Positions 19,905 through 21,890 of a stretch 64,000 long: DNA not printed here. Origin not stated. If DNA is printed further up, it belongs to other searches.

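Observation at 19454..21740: Intact ureA-ureB plus a full-length UreC with every metal and catalytic residue replaced; no ureDEFG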

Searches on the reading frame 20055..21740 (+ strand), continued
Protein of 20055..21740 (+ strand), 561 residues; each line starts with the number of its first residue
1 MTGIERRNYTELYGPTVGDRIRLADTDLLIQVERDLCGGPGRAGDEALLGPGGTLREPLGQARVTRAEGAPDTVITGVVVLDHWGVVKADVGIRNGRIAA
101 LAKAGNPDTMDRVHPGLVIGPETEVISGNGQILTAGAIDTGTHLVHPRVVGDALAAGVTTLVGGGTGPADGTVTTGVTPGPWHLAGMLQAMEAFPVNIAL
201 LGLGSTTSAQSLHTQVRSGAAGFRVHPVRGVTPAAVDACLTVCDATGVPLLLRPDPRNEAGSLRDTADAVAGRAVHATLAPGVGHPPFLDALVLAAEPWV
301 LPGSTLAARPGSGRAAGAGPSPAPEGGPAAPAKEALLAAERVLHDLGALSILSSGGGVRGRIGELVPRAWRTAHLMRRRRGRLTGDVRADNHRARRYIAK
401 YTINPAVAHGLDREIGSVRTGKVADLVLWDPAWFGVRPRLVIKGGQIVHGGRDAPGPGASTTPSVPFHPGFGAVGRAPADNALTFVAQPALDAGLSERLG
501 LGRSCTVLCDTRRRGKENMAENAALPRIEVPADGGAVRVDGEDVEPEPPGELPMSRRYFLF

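Call 59: list_cluster_members(proteins=[P0244, P0246, P0247, P0248, P0256, P0258, P0263, P0276, P0296, P0303])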
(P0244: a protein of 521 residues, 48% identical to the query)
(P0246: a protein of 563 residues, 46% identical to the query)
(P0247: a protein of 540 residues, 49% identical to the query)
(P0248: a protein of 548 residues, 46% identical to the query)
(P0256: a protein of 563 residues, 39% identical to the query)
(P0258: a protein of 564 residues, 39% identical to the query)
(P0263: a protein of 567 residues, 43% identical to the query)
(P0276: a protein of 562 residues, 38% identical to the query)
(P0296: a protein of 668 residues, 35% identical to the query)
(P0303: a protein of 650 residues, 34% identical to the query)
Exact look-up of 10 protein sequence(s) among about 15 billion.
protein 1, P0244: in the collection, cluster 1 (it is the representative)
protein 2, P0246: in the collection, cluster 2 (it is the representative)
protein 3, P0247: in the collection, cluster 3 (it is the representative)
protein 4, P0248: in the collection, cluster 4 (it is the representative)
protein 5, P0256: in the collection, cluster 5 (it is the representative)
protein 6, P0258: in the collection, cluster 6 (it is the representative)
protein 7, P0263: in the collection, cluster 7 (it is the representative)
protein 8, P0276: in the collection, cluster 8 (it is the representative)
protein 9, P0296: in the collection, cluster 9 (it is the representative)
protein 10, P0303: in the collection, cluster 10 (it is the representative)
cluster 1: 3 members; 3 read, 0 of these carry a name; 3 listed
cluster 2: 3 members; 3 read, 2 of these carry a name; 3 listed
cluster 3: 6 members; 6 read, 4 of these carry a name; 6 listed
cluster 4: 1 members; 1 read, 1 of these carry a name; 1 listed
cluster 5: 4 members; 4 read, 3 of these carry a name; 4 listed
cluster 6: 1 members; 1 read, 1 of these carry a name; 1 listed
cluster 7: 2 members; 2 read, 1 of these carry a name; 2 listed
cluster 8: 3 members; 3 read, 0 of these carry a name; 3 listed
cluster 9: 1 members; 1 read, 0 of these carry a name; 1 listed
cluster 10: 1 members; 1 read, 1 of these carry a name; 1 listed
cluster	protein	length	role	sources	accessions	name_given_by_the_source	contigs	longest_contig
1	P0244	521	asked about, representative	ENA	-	-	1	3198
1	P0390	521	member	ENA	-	-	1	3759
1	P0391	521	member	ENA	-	-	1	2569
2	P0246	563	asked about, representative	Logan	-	-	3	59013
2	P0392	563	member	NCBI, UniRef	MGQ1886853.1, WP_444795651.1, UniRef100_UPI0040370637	urease subunit alpha [Serratia marcescens] | urease subunit alpha n=1 Tax=Serratia marcescens TaxID=615 RepID=UPI0040370637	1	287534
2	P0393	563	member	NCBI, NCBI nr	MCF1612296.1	urease subunit alpha [Serratia marcescens]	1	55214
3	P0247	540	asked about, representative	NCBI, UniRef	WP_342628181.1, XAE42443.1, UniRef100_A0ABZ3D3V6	amidohydrolase family protein [Nguyenibacter vanlangensis] | Urease subunit alpha n=1 Tax=Nguyenibacter vanlangensis TaxID=1216886 ...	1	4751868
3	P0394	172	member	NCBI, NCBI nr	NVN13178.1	urease subunit alpha, partial [Nguyenibacter vanlangensis] | urease subunit alpha [Nguyenibacter vanlangensis]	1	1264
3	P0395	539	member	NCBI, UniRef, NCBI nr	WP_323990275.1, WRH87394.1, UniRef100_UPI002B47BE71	amidohydrolase family protein [Nguyenibacter sp. L1] | amidohydrolase family protein n=1 Tax=Nguyenibacter sp. L1 TaxID=3049350 ...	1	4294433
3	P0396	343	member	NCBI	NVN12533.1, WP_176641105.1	amidohydrolase family protein, partial [Nguyenibacter vanlangensis]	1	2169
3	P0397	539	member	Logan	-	-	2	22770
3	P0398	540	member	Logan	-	-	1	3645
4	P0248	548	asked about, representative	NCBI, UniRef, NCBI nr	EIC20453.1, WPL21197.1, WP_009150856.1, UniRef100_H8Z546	urease subunit alpha [Thiorhodovibrio frisius] | Urease subunit alpha n=1 Tax=Thiorhodovibrio frisius TaxID=631362 RepID=H8Z546_9GAMM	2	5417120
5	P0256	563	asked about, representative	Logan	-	-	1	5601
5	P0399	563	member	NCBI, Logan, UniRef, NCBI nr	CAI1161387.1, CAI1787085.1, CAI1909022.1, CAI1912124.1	urease subunit alpha [Serratia entomophila] | urease subunit alpha n=1 Tax=Serratia entomophila TaxID=42906 RepID=UPI0021794833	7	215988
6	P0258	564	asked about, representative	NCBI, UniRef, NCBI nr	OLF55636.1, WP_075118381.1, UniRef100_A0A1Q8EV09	urease subunit alpha [Pseudomonas chlororaphis] | Urease subunit alpha n=1 Tax=Pseudomonas chlororaphis TaxID=587753 RepID=A0A1Q8EV09_9PSED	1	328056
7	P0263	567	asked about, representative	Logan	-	-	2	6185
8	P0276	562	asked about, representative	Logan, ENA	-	-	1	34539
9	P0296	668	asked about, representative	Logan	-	-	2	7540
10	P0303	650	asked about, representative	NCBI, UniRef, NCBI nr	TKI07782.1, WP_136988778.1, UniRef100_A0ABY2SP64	urease subunit alpha [Martelella alba] | urease n=1 Tax=Martelella alba TaxID=2590451 RepID=A0ABY2SP64_9HYPH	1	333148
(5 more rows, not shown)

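Call 62: find_homologous_proteins(query=A2, max_evalue=1e-30)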
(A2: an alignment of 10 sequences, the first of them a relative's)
Query A2 (10 sequences) (563 aa, profile of the alignment): 4173 proteins with E <= 1e-30 among 8000 candidates; the best 120 are listed.
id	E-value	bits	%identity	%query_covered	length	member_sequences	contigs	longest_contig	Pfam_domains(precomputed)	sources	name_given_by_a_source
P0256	4.8e-233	793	100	100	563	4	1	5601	PF07969.18,PF00449.27,PF01979.27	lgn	-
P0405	1.7e-225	768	45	100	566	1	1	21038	PF07969.18,PF00449.27,PF01979.27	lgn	-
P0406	4.1e-225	767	45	100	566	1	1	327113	PF07969.18,PF00449.27,PF01979.27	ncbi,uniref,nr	ncbi:urease subunit alpha [Undibacterium sp. LX40W]|uniref:Urease subunit alpha n=1 Tax=Undibacteriu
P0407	4.5e-225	767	45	100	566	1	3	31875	PF07969.18,PF00449.27,PF01979.27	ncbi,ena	-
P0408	6.6e-225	766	46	100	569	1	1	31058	PF07969.18,PF00449.27,PF01979.27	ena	-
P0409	8.4e-225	766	45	100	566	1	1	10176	PF07969.18,PF00449.27,PF01979.27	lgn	-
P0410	8.5e-225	766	45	100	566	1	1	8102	PF07969.18,PF00449.27,PF01979.27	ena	-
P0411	1.1e-224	765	45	100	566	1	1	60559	PF07969.18,PF00449.27,PF01979.27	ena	-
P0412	2.6e-224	764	44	100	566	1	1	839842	PF07969.18,PF00449.27,PF01979.27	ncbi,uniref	ncbi:urease subunit alpha [Undibacterium sp. Di24W]|uniref:urease subunit alpha n=1 Tax=Undibacteriu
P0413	2.7e-224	764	45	100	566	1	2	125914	PF07969.18,PF00449.27,PF01979.27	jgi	jgi:urease subunit alpha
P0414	3.5e-224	764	45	100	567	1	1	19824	PF07969.18,PF00449.27,PF01979.27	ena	-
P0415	6.4e-224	763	45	100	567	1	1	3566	PF07969.18,PF00449.27,PF01979.27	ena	-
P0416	8.9e-224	762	45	100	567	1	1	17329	PF07969.18,PF00449.27,PF01979.27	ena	-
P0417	1.1e-223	762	45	100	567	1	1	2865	PF07969.18,PF00449.27,PF01979.27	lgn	-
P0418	1.1e-223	762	44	100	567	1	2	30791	PF07969.18,PF00449.27,PF01979.27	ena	-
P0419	1.3e-223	762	47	100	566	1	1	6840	PF07969.18,PF00449.27,PF01979.27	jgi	jgi:urease subunit alpha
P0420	1.4e-223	762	45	100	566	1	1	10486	PF07969.18,PF00449.27,PF01979.27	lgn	-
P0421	3.4e-223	761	45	100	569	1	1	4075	PF07969.18,PF00449.27,PF01979.27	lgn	-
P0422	3.6e-223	760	44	100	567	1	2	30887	PF07969.18,PF00449.27,PF01979.27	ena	-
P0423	4.3e-223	760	44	100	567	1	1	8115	PF07969.18,PF00449.27,PF01979.27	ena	-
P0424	4.5e-223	760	44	100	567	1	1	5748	PF07969.18,PF00449.27,PF01979.27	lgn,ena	-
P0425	5.0e-223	760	44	100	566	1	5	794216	PF07969.18,PF00449.27,PF01979.27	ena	-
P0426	7.9e-223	759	45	100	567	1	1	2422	PF07969.18,PF00449.27,PF01979.27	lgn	-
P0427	8.7e-223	759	44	100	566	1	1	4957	PF07969.18,PF00449.27,PF01979.27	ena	-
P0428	9.4e-223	759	46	100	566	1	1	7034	PF07969.18,PF00449.27,PF01979.27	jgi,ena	-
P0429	1.2e-222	759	47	100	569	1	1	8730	PF07969.18,PF00449.27,PF01979.27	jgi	-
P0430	1.4e-222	758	45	100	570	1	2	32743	PF07969.18,PF00449.27,PF01979.27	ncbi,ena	-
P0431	1.8e-222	758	46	100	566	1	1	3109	PF07969.18,PF00449.27,PF01979.27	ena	-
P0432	2.0e-222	758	46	100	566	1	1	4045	PF07969.18,PF00449.27,PF01979.27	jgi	-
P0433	2.1e-222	758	46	100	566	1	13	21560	PF07969.18,PF00449.27,PF01979.27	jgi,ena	-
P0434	2.4e-222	758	44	100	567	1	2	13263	PF07969.18,PF00449.27,PF01979.27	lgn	-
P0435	3.0e-222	757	46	100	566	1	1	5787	PF07969.18,PF00449.27,PF01979.27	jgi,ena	-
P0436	3.1e-222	757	46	100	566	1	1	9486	PF07969.18,PF00449.27,PF01979.27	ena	-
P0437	3.8e-222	757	46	100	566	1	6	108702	PF07969.18,PF00449.27,PF01979.27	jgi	jgi:urease subunit alpha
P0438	3.8e-222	757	46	99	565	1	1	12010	PF07969.18,PF00449.27,PF01979.27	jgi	jgi:urease subunit alpha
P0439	3.9e-222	757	47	99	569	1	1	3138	PF07969.18,PF00449.27,PF01979.27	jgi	jgi:urease subunit alpha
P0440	5.3e-222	757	46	100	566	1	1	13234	PF07969.18,PF00449.27,PF01979.27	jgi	jgi:urease subunit alpha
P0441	5.7e-222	756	45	99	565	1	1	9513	PF07969.18,PF00449.27,PF01979.27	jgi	jgi:urease subunit alpha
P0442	5.9e-222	756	46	100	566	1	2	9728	PF07969.18,PF00449.27,PF01979.27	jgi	jgi:urease subunit alpha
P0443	6.6e-222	756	46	100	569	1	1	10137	PF07969.18,PF00449.27,PF01979.27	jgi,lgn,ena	jgi:urease subunit alpha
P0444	7.7e-222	756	44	100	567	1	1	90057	PF07969.18,PF00449.27,PF01979.27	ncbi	-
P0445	8.9e-222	756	46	100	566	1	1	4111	PF07969.18,PF00449.27,PF01979.27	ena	-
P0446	1.0e-221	756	44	100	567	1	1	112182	PF07969.18,PF00449.27,PF01979.27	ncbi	-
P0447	1.1e-221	756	46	100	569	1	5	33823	PF07969.18,PF00449.27,PF01979.27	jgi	jgi:urease subunit alpha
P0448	1.3e-221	755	46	99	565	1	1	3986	PF07969.18,PF00449.27,PF01979.27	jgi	jgi:urease subunit alpha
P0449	1.4e-221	755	45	99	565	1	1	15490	PF07969.18,PF00449.27,PF01979.27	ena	-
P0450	1.4e-221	755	45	100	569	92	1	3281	PF07969.18,PF00449.27,PF01979.27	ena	-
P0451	1.4e-221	755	44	100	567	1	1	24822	PF07969.18,PF00449.27,PF01979.27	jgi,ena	-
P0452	1.5e-221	755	44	100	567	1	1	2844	PF07969.18,PF00449.27,PF01979.27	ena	-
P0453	1.6e-221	755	45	100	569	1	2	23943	PF07969.18,PF00449.27,PF01979.27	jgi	jgi:urease subunit alpha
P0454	1.7e-221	755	45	100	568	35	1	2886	PF07969.18,PF00449.27,PF01979.27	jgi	jgi:urease subunit alpha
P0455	1.8e-221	755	46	100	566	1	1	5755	PF07969.18,PF00449.27,PF01979.27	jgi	jgi:urease subunit alpha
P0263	2.0e-221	755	41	99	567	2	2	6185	PF07969.18,PF00449.27,PF01979.27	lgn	-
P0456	2.1e-221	755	44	100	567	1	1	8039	PF07969.18,PF00449.27,PF01979.27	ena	-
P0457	2.1e-221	755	46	99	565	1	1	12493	PF07969.18,PF00449.27,PF01979.27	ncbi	-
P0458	2.2e-221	755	43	100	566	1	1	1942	PF07969.18,PF00449.27,PF01979.27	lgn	-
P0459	2.2e-221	755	46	100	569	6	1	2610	PF07969.18,PF00449.27,PF01979.27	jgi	jgi:urease subunit alpha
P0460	2.2e-221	755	45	100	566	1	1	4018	PF07969.18,PF00449.27,PF01979.27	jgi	-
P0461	2.8e-221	754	46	100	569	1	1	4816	PF07969.18,PF00449.27,PF01979.27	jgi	jgi:urease subunit alpha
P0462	2.9e-221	754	43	100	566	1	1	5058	PF07969.18,PF00449.27,PF01979.27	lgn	-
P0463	3.1e-221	754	46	100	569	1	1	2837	PF07969.18,PF00449.27,PF01979.27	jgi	jgi:urease subunit alpha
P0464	3.4e-221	754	44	100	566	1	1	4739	PF07969.18,PF00449.27,PF01979.27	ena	-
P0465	3.6e-221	754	45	100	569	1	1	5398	PF07969.18,PF00449.27,PF01979.27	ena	-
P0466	3.6e-221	754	44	100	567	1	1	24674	PF07969.18,PF00449.27,PF01979.27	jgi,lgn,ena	-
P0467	4.6e-221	754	46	99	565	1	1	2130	PF07969.18,PF00449.27,PF01979.27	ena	-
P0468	4.6e-221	753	45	100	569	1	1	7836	PF07969.18,PF00449.27,PF01979.27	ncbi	-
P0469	4.7e-221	753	44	100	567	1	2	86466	PF07969.18,PF00449.27,PF01979.27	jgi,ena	-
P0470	4.9e-221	753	45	100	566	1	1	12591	PF07969.18,PF00449.27,PF01979.27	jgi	jgi:urease subunit alpha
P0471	4.9e-221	753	44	100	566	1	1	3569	PF07969.18,PF00449.27,PF01979.27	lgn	-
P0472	5.0e-221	753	45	100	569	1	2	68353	PF07969.18,PF00449.27,PF01979.27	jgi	jgi:urease subunit alpha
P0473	5.1e-221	753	46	99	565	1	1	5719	PF07969.18,PF00449.27,PF01979.27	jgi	jgi:urease subunit alpha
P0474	5.9e-221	753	45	100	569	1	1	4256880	PF07969.18,PF00449.27,PF01979.27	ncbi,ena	-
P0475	7.3e-221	753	42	100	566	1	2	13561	PF07969.18,PF00449.27,PF01979.27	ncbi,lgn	-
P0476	7.6e-221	753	45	100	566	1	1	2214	PF07969.18,PF00449.27,PF01979.27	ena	-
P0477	7.8e-221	753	46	100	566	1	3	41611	PF07969.18,PF00449.27,PF01979.27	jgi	jgi:urease subunit alpha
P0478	7.8e-221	753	45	99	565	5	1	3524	PF07969.18,PF00449.27,PF01979.27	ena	-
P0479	9.0e-221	753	44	100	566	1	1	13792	PF07969.18,PF00449.27,PF01979.27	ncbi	-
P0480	9.3e-221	752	43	100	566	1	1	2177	PF07969.18,PF00449.27,PF01979.27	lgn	-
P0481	9.3e-221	752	44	100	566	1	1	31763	PF07969.18,PF00449.27,PF01979.27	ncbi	-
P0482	9.9e-221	752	43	100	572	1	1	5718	PF07969.18,PF00449.27,PF01979.27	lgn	-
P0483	9.9e-221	752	45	99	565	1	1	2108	PF07969.18,PF00449.27,PF01979.27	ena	-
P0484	1.0e-220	752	45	100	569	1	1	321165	PF07969.18,PF00449.27,PF01979.27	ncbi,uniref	ncbi:urease subunit alpha [Limnothrix redekei]|uniref:Urease subunit alpha n=1 Tax=Limnothrix redeke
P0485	1.2e-220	752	44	100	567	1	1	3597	PF07969.18,PF00449.27,PF01979.27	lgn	-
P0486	1.3e-220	752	43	100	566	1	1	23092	PF07969.18,PF00449.27,PF01979.27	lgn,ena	-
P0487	1.3e-220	752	46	100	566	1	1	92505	PF07969.18,PF00449.27,PF01979.27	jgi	jgi:urease subunit alpha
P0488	1.3e-220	752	46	100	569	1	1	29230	PF07969.18,PF00449.27,PF01979.27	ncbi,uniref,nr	ncbi:urease subunit alpha [Chamaesiphon sp. VAR_48_metabat_135_sub]|uniref:urease subunit alpha n=1 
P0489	1.4e-220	752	45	99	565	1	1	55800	PF07969.18,PF00449.27,PF01979.27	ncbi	-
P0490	1.5e-220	752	45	99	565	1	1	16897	PF07969.18,PF00449.27,PF01979.27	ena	-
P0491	1.6e-220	752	42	100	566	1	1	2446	PF07969.18,PF00449.27,PF01979.27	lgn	-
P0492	1.6e-220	752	45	99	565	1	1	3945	PF07969.18,PF00449.27,PF01979.27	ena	-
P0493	1.6e-220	752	44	100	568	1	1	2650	PF07969.18,PF00449.27,PF01979.27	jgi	-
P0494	1.7e-220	752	46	99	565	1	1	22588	PF07969.18,PF00449.27,PF01979.27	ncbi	-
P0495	1.7e-220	752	44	100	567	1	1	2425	PF07969.18,PF00449.27,PF01979.27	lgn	-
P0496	1.7e-220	752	45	99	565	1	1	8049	PF07969.18,PF00449.27,PF01979.27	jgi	jgi:urease subunit alpha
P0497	1.8e-220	752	46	99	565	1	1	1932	PF07969.18,PF00449.27,PF01979.27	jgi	jgi:urease subunit alpha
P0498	1.8e-220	752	42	100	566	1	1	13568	PF07969.18,PF00449.27,PF01979.27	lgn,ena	-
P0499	2.0e-220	751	46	100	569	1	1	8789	PF07969.18,PF00449.27,PF01979.27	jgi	jgi:urease subunit alpha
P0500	2.0e-220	751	47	100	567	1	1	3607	PF07969.18,PF00449.27,PF01979.27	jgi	-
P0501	2.0e-220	751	42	100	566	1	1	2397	PF07969.18,PF00449.27,PF01979.27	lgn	-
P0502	2.1e-220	751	47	100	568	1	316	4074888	PF07969.18,PF00449.27,PF01979.27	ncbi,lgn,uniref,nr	ncbi:urease subunit alpha [Burkholderia pseudomallei]|uniref:Urease subunit alpha n=1 Tax=Burkholder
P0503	2.1e-220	751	46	99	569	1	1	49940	PF07969.18,PF00449.27,PF01979.27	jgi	jgi:urease subunit alpha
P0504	2.2e-220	751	42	100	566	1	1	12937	PF07969.18,PF00449.27,PF01979.27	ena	-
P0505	2.3e-220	751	46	99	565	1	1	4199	PF07969.18,PF00449.27,PF01979.27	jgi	jgi:urease subunit alpha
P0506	2.5e-220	751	44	100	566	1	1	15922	PF07969.18,PF00449.27,PF01979.27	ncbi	-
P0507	2.6e-220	751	42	100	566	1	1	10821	PF07969.18,PF00449.27,PF01979.27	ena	-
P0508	3.0e-220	751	45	100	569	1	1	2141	PF07969.18,PF00449.27,PF01979.27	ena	-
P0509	3.1e-220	751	46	100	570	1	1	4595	PF07969.18,PF00449.27,PF01979.27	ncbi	-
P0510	3.2e-220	751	45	100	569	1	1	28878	PF07969.18,PF00449.27,PF01979.27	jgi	-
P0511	3.3e-220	751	46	100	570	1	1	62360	PF07969.18,PF00449.27,PF01979.27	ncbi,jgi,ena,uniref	ncbi:urease subunit alpha [Zavarzinia sp.]|uniref:urease subunit alpha n=1 Tax=Zavarzinia sp. TaxID=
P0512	3.4e-220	751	45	100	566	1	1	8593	PF07969.18,PF00449.27,PF01979.27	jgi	jgi:urease subunit alpha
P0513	3.5e-220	751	45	99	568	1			PF07969.18,PF00449.27,PF01979.27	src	-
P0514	3.6e-220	751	46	99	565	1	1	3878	PF07969.18,PF00449.27,PF01979.27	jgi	jgi:urease subunit alpha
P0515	3.7e-220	751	46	100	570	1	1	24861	PF07969.18,PF00449.27,PF01979.27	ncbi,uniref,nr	ncbi:urease subunit alpha [Roseomonas sp. NAR14]|uniref:Urease subunit alpha n=1 Tax=Roseomonas acro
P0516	3.9e-220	750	47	100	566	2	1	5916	PF07969.18,PF00449.27,PF01979.27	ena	-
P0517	4.1e-220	750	45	100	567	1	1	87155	PF07969.18,PF00449.27,PF01979.27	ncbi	ncbi:MAG: urease subunit alpha [Deltaproteobacteria bacterium]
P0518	4.5e-220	750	45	99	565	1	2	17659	PF07969.18,PF00449.27,PF01979.27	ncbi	-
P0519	5.0e-220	750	47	100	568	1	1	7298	PF07969.18,PF00449.27,PF01979.27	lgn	-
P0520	5.2e-220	750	46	100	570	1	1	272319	PF07969.18,PF00449.27,PF01979.27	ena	-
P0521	5.8e-220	750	45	100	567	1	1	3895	PF07969.18,PF00449.27,PF01979.27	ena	-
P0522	6.9e-220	750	47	99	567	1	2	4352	PF07969.18,PF00449.27,PF01979.27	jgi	jgi:urease subunit alpha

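Call 63: find_encoding_contigs(protein=P0256, flank=6000, max_places=2)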
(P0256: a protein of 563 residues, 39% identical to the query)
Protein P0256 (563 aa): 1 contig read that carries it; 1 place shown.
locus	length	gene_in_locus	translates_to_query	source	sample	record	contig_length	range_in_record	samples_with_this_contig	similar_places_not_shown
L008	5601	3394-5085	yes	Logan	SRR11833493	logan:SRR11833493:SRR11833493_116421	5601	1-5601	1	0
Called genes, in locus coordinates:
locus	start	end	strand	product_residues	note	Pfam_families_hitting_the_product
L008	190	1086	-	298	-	PF01418:HTH_6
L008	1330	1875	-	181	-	PF18631:Cucumopine_C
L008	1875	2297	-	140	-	-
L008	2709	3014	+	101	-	PF00547:Urease_gamma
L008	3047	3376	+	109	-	PF00699:Urease_beta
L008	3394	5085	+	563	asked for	PF00449:Urease_alpha, PF01979:Amidohydro_1, PF07969:Amidohydro_3 (weak)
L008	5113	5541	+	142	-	-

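Call 64: find_encoding_contigs(protein=P0263, flank=6000, max_places=2)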
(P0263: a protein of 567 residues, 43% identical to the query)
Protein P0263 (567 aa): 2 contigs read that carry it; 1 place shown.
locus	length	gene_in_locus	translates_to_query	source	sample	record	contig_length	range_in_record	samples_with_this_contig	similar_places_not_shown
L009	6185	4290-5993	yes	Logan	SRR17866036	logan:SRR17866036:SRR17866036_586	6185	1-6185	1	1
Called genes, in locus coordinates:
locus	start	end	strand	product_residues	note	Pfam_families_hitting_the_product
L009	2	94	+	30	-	?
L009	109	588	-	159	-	-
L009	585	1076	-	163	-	PF05838:Glyco_hydro_108, PF09374:PG_binding_3 (weak)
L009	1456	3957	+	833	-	-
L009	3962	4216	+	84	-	PF00699:Urease_beta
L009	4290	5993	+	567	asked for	PF00449:Urease_alpha, PF01979:Amidohydro_1, PF07969:Amidohydro_3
